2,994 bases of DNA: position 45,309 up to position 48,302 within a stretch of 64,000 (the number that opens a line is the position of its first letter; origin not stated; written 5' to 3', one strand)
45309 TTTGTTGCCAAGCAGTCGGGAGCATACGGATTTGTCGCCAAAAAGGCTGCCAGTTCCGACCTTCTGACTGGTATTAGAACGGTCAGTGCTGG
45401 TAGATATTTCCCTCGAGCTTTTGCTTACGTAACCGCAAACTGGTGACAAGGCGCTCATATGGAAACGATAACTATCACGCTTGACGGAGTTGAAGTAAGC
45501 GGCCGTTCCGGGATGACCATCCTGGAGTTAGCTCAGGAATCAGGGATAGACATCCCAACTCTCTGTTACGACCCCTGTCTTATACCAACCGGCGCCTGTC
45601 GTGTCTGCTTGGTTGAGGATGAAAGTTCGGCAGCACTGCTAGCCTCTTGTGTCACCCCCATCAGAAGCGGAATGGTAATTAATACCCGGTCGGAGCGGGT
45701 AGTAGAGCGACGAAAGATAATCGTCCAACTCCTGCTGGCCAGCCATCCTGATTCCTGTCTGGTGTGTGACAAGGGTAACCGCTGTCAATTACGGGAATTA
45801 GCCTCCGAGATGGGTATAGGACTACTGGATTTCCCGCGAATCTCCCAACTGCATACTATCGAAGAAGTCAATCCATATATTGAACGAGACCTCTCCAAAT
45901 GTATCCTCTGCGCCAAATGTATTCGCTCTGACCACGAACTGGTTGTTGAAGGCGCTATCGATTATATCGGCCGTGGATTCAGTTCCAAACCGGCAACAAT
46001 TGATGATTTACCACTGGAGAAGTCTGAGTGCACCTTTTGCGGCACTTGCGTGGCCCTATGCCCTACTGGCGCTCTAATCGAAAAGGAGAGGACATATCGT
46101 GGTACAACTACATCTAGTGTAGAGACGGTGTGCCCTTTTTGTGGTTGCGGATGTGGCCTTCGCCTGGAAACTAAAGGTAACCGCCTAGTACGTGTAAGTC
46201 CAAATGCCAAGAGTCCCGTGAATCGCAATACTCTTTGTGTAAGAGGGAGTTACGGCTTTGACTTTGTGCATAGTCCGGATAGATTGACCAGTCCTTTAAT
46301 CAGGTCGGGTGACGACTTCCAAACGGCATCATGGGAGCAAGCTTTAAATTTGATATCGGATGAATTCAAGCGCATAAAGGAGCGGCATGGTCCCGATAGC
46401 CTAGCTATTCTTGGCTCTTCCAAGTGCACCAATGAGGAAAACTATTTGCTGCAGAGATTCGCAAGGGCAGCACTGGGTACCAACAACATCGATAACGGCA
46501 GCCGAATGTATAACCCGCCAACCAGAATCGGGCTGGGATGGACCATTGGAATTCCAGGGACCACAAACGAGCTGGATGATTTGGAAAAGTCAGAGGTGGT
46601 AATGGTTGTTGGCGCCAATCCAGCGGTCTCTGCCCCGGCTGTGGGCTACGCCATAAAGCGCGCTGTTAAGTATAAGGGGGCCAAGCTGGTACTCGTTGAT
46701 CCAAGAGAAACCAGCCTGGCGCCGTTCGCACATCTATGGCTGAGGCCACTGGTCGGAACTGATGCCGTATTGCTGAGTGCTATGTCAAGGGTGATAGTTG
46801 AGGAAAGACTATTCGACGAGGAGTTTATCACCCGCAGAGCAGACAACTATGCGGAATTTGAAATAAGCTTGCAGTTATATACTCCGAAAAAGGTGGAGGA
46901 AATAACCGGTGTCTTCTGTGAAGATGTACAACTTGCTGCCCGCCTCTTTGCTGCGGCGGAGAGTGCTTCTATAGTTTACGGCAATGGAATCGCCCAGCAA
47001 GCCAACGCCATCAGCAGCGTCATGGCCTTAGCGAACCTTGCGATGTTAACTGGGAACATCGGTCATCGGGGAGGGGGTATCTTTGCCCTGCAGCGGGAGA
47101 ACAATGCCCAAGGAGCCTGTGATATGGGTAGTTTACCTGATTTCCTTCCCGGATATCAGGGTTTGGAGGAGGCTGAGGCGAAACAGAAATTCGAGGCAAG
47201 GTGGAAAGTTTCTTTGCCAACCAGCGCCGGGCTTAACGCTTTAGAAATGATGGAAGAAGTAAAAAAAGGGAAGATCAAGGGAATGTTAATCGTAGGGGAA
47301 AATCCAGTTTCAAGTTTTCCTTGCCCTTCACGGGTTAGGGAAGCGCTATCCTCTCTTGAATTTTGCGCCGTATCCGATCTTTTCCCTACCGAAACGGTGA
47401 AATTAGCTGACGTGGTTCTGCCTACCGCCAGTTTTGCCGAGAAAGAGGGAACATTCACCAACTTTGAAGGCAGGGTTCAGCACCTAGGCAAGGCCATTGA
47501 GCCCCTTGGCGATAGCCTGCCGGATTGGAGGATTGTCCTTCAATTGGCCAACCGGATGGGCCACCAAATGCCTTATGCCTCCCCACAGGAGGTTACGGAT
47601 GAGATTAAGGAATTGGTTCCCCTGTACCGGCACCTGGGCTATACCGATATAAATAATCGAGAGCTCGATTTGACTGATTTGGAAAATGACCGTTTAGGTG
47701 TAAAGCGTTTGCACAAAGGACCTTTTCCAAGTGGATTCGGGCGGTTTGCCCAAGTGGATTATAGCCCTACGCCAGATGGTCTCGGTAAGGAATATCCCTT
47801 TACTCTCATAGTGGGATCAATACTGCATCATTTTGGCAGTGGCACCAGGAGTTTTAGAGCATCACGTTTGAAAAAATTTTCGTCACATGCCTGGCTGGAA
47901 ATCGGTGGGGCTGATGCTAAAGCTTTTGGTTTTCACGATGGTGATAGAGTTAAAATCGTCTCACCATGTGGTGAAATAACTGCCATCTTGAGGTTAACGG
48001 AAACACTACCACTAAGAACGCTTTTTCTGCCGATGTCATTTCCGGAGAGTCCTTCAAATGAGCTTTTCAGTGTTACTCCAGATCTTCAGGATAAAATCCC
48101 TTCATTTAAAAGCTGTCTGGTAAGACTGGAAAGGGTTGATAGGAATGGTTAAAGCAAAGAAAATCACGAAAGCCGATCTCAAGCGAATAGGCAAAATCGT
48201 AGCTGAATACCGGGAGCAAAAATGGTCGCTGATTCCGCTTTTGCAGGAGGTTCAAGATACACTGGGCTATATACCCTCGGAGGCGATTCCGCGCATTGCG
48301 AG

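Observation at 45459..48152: Full-length formate-dehydrogenase-like subunit with all three catalytic residues substituted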

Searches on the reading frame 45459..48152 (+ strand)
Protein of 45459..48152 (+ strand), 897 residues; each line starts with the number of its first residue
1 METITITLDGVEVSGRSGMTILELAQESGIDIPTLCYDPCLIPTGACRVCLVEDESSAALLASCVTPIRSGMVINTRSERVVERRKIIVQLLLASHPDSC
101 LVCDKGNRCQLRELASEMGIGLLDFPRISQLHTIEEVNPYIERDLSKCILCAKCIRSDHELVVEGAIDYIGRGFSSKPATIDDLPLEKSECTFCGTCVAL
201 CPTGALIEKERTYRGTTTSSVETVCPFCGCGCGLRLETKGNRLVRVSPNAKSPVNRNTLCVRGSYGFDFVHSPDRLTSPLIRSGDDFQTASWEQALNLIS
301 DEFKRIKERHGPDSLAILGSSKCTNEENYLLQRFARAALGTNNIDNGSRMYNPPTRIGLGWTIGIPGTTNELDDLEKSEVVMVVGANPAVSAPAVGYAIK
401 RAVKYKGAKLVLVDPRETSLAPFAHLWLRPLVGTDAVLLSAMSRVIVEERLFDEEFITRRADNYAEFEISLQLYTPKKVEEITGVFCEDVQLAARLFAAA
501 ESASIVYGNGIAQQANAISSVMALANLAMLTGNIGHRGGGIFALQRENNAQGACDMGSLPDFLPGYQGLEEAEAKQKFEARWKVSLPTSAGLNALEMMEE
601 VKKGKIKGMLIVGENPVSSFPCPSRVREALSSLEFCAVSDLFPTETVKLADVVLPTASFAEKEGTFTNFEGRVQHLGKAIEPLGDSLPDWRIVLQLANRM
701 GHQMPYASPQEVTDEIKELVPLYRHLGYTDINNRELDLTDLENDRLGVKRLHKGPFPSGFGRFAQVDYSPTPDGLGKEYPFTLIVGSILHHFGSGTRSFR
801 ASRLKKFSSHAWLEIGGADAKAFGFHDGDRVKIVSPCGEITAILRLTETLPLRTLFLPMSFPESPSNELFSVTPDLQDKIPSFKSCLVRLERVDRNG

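Call 3: search_protein_families(library=pfam, proteins=[window:45459-48152:+])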
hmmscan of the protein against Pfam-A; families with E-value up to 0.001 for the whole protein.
window:45459-48152:+ (897 aa): 8 families
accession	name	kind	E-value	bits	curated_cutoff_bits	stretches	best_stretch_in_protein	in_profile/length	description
PF00384.28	Molybdopterin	-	2.1e-69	234.7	24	1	275-698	1-352/353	Molybdopterin oxidoreductase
PF13510.11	Fer2_4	-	2.1e-17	63.3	22.8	1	2-78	2-81/82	2Fe-2S iron-sulfur cluster binding domain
PF01568.27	Molydop_binding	-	6.7e-17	61.9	26.8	1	781-886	1-109/110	Molydopterin dinucleotide binding domain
PF04879.21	Molybdop_Fe4S4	-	1e-16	61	22.7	1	220-272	3-55/55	Molybdopterin oxidoreductase Fe4S4 domain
PF10588.14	NADH-G_4Fe-4S_3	-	1.7e-12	47.1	27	1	85-120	1-36/40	NADH-ubiquinone oxidoreductase-G iron-sulfur binding region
PF22117.2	Fer4_Nqo3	-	4.6e-08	33.6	27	1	139-206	2-66/67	NADH-quinone oxidoreductase subunit 3, ferredoxin-like domain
PF12838.12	Fer4_7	-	1.4e-06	29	27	1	147-205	1-52/52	4Fe-4S dicluster domain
PF00037.32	Fer4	-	2.3e-05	24.4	21.1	1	188-206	5-23/24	4Fe-4S binding domain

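Call 4: search_protein_families(library=ncbifam, proteins=[window:45459-48152:+])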
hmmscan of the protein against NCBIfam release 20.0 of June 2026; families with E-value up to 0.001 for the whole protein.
window:45459-48152:+ (897 aa): 36 families (the best 25 are shown)
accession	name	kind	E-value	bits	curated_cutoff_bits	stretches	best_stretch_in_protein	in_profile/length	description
TIGR01591.1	Fdh-alpha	equivalog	7.8e-202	671.9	666.25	1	223-889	1-671/672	formate dehydrogenase subunit alpha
NF047855.1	AssmNtatRedNasC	equivalog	1.6e-130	436.6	1100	1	210-891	10-707/708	assimilatory nitrate reductase catalytic subunit NasC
TIGR01973.1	NuoG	equivalog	3e-108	363.2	470.05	1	6-694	1-604/606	NADH-quinone oxidoreductase subunit NuoG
NF005895.0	PRK07860.1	equivalog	2.9e-105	353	802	1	2-720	16-678/811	NADH-quinone oxidoreductase subunit G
NF041323.1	Nitr_red_NasA_Halo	equivalog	3.3e-79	267.1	1000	1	228-891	3-673/673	assimilatory nitrate reductase NasA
NF010055.0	PRK13532.1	equivalog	5.3e-64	216.8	904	3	222-460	44-290/830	nitrate reductase catalytic subunit NapA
TIGR01706.1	NAPA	equivalog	8e-64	216.3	930.55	3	223-459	45-289/830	periplasmic nitrate reductase subunit alpha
TIGR01553.1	formate-DH-alph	equivalog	3e-63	214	814.2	3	195-459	22-302/1009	formate dehydrogenase-N subunit alpha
TIGR01701.1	Fdhalpha-like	subfamily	6.3e-62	209.8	582.15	1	274-892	98-743/744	FdhF/YdeP family oxidoreductase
NF041513.1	formate_DH_Act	exception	5.3e-60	203.3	1400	3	217-458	39-292/1067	formate dehydrogenase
NF040763.1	FeFe_hydrog_A6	exception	5.9e-60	203.2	765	1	4-212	1-211/571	NADH-dependent [FeFe] hydrogenase, group A6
NF012032.0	PRK15488.1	equivalog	6.4e-57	193.1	694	1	194-707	16-534/759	thiosulfate reductase PhsA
NF006305.0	PRK08493.1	equivalog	2e-53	181.6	591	1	4-416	2-409/819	NADH-quinone oxidoreductase subunit G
NF005745.0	PRK07569.1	equivalog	6.2e-48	163.2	333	1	1-213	1-214/238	bidirectional hydrogenase complex protein HoxU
TIGR02166.1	dmsA_ynfE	subfamily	5.3e-45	153.7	777.7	2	211-549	35-406/794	DMSO/selenate family reductase complex A subunit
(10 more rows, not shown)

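Call 5: search_solved_structures(query=window:45459-48152:+, show_alignments=3, max_evalue=1e-20)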
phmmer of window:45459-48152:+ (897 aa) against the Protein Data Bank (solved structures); distinct sequences matched with E-value up to 1e-20: 105 (the best 60 are shown).
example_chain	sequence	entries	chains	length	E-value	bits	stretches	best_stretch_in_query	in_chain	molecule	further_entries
9wxb_B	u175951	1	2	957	9.7e-175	586.2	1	4-889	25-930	Formate dehydrogenase alpha subunit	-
8rqz_C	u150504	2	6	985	2.6e-174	584.8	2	207-894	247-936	Probable oxidoreductase YjgC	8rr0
9gzq_A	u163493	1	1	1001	2.8e-174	584.7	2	207-894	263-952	Probable oxidoreductase YjgC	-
6tg9_A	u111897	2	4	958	2.7e-171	574.8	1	4-890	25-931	Formate dehydrogenase subunit alpha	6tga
7vw6_A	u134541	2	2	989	4.3e-156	524.5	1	3-890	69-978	Formate dehydrogenase | Tungsten-containing formate dehydrogenase alpha subunit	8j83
7e5z_A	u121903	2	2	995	4.4e-156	524.5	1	3-890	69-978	Formate dehydrogenase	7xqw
7qv7_S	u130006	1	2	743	3.2e-149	501.8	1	220-894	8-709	Hydrogen dependent carbon dioxide reductase subunit FdhF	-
9t1s_L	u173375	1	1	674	9.8e-148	496.9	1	221-893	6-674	formate dehydrogenase (coenzyme F420)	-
7bkb_D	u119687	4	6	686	4.6e-130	438.4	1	220-895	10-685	Formate dehydrogenase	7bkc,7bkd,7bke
1aa6_A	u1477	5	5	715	9.6e-130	437.3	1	220-893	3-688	FORMATE DEHYDROGENASE H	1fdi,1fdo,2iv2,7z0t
9bov_A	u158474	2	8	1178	2e-85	290.7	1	108-557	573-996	Molybdopterin oxidoreductase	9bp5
8oh5_C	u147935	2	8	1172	1.2e-77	265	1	38-570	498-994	Formate dehydrogenase-O, major subunit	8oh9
8e9g_G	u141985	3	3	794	1.7e-74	254.5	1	2-417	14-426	NADH-quinone oxidoreductase subunit G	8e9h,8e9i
7t2r_A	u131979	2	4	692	5.8e-71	242.8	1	1-415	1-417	NiFe hydrogenase subunit A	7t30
2jim_A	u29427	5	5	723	3.5e-67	230.4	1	221-703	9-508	PERIPLASMIC NITRATE REDUCTASE | PROTEIN (PERIPLASMIC NITRATE REDUCTASE)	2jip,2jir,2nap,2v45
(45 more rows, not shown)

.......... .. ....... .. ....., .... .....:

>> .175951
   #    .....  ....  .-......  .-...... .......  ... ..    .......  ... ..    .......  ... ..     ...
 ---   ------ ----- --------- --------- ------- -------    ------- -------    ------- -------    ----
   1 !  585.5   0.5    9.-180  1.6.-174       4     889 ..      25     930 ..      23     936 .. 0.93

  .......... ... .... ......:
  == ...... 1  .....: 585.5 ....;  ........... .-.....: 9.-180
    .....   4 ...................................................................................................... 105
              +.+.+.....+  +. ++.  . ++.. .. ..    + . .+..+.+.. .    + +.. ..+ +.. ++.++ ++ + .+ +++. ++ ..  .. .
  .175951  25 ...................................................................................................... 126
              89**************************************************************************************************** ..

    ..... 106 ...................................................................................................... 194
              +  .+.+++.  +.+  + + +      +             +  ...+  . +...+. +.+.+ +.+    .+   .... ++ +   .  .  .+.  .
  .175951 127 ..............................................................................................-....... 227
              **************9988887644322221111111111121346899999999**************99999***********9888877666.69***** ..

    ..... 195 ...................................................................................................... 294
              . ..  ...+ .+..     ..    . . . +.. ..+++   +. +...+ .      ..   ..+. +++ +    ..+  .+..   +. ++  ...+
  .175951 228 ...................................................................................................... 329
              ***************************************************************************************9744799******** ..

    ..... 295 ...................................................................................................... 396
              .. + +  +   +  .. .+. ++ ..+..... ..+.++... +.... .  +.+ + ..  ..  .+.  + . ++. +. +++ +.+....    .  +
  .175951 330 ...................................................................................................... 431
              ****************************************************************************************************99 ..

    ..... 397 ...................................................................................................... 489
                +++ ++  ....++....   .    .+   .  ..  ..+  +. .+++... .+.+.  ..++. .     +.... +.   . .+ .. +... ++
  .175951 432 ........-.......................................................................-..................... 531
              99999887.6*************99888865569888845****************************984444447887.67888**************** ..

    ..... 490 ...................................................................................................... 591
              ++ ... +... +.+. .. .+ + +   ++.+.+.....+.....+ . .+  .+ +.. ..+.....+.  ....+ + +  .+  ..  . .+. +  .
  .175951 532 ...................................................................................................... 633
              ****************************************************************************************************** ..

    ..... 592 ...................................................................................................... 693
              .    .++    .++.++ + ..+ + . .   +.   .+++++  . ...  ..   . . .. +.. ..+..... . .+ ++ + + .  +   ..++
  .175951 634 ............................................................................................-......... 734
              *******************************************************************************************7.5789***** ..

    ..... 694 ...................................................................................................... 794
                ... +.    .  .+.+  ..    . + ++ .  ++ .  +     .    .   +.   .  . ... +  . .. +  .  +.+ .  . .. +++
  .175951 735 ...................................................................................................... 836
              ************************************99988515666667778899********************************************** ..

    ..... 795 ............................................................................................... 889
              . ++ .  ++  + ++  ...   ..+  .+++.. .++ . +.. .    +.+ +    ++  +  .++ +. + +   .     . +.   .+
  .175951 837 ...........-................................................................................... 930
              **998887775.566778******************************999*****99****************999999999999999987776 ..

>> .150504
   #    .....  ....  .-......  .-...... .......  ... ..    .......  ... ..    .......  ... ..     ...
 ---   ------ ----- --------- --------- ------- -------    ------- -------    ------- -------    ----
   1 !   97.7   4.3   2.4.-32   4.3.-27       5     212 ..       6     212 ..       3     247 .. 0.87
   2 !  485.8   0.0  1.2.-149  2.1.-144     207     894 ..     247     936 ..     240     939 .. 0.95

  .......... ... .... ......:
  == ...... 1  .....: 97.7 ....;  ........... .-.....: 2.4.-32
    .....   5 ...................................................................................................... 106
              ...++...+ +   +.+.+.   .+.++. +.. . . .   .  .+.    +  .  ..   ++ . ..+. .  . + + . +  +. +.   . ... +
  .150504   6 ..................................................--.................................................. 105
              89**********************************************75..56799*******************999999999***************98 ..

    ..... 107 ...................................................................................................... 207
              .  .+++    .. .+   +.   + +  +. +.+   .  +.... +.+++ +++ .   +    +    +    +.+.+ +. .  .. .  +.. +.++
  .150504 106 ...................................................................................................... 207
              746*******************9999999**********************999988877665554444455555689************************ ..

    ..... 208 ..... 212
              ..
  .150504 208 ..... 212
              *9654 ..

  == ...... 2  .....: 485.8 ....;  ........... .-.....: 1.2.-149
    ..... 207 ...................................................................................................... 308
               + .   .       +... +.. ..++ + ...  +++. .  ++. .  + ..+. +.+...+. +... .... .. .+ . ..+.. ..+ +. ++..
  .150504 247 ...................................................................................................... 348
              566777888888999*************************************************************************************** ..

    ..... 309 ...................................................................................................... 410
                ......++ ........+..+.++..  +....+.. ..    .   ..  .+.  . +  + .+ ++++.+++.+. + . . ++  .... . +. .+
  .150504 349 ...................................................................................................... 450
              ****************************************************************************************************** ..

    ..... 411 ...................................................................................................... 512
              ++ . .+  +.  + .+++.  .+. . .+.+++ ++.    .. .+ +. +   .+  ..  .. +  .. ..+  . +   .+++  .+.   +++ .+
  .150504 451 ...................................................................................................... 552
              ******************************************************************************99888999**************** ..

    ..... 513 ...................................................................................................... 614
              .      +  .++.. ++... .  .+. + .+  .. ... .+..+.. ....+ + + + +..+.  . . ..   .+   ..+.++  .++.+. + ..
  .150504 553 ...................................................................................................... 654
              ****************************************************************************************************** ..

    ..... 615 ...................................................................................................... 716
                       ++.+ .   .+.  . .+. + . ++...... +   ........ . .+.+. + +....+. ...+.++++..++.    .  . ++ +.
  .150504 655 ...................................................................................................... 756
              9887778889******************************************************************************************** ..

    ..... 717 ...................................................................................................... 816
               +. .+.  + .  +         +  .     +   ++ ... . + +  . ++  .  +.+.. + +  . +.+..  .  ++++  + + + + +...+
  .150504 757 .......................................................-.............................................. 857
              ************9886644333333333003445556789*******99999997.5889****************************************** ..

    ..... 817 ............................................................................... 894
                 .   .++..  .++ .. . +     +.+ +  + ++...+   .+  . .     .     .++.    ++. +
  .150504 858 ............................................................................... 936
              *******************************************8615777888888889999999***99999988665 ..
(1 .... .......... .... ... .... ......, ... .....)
